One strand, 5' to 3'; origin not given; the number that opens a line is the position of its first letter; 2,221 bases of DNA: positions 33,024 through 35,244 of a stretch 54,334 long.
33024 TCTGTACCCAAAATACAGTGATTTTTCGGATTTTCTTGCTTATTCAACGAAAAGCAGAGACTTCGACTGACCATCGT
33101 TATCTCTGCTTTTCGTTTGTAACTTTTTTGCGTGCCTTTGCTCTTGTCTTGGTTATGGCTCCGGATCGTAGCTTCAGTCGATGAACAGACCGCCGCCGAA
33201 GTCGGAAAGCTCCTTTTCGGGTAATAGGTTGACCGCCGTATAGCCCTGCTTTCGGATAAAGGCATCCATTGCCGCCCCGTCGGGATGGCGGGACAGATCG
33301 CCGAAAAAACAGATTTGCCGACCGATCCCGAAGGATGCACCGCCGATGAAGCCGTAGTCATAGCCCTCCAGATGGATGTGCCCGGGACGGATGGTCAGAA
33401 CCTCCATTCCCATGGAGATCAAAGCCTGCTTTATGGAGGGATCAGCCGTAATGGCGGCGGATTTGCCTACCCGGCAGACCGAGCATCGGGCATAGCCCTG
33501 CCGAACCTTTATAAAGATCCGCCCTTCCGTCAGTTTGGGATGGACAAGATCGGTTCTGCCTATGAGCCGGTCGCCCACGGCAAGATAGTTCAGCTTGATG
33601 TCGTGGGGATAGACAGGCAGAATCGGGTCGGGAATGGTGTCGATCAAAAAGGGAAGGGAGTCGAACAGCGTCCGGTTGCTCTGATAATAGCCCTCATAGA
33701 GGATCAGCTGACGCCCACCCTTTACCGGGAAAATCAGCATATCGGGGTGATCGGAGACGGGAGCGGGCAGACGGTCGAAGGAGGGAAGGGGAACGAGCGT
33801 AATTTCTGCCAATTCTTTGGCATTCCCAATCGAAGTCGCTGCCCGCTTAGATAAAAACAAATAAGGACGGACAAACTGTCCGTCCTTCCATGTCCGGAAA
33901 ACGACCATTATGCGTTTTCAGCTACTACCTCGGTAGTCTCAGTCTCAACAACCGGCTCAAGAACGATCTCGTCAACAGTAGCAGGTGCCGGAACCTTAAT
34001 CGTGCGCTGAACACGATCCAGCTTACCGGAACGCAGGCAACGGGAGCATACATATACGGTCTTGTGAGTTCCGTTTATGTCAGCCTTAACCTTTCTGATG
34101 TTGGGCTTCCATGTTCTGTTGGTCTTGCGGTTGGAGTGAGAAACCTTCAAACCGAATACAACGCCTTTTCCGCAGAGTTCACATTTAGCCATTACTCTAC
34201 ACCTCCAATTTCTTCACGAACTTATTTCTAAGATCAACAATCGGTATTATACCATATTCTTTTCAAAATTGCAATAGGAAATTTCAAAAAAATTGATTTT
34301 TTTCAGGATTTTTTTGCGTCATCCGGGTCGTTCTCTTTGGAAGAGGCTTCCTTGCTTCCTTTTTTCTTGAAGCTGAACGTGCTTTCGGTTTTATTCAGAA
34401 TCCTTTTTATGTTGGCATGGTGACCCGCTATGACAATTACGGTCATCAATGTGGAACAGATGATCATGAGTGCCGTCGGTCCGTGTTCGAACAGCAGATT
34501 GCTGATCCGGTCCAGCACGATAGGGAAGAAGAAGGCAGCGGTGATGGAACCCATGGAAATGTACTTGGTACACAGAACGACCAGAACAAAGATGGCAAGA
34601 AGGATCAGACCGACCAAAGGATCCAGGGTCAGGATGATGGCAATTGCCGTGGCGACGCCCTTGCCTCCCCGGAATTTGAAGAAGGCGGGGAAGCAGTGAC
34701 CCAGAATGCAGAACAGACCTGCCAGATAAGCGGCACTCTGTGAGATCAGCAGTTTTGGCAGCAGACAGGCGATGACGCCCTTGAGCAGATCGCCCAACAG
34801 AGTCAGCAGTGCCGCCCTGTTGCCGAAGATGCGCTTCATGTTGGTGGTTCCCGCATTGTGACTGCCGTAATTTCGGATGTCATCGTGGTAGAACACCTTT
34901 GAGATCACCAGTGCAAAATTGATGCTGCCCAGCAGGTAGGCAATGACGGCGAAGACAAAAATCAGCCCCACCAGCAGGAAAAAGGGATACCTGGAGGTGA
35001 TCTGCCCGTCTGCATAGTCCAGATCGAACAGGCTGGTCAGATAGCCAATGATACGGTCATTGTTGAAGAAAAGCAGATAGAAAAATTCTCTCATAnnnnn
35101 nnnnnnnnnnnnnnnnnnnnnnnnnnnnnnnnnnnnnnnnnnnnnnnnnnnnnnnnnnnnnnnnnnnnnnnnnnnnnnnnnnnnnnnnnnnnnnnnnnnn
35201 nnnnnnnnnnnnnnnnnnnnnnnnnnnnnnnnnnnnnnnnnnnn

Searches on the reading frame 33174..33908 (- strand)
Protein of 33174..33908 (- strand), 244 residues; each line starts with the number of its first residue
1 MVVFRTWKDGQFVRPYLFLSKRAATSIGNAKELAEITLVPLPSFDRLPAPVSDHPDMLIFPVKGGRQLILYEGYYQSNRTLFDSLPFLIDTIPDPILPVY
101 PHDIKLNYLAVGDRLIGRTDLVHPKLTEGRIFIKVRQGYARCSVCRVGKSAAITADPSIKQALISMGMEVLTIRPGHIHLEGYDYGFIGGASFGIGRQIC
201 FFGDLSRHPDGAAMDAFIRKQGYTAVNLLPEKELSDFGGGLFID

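Call 36: search_protein_families(library=pfam, proteins=[window:33174-33908:-], max_evalue=0.00001)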
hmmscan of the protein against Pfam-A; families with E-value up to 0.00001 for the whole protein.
window:33174-33908:- (244 aa): 1 family
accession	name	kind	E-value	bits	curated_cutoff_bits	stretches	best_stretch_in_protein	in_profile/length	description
PF21778.2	DUF6873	-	2.7e-50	171.3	27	1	20-239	3-226/228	Family of unknown function (DUF6873)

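Call 75: search_protein_families(library=ncbifam, proteins=[window:33174-33908:-], max_evalue=0.00001)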
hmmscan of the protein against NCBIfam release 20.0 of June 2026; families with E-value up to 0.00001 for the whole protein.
window:33174-33908:- (244 aa): 0 families

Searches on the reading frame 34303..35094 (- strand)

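Call 36: search_protein_families(library=pfam, proteins=[window:34303-35094:-], max_evalue=0.00001)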
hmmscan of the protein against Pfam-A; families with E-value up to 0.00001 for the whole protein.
window:34303-35094:- (263 aa): 1 family
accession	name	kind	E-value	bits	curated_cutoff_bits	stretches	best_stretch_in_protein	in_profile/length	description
PF02660.20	G3P_acyltransf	-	6.7e-53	179.6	24.1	1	51-232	1-164/164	Glycerol-3-phosphate acyltransferase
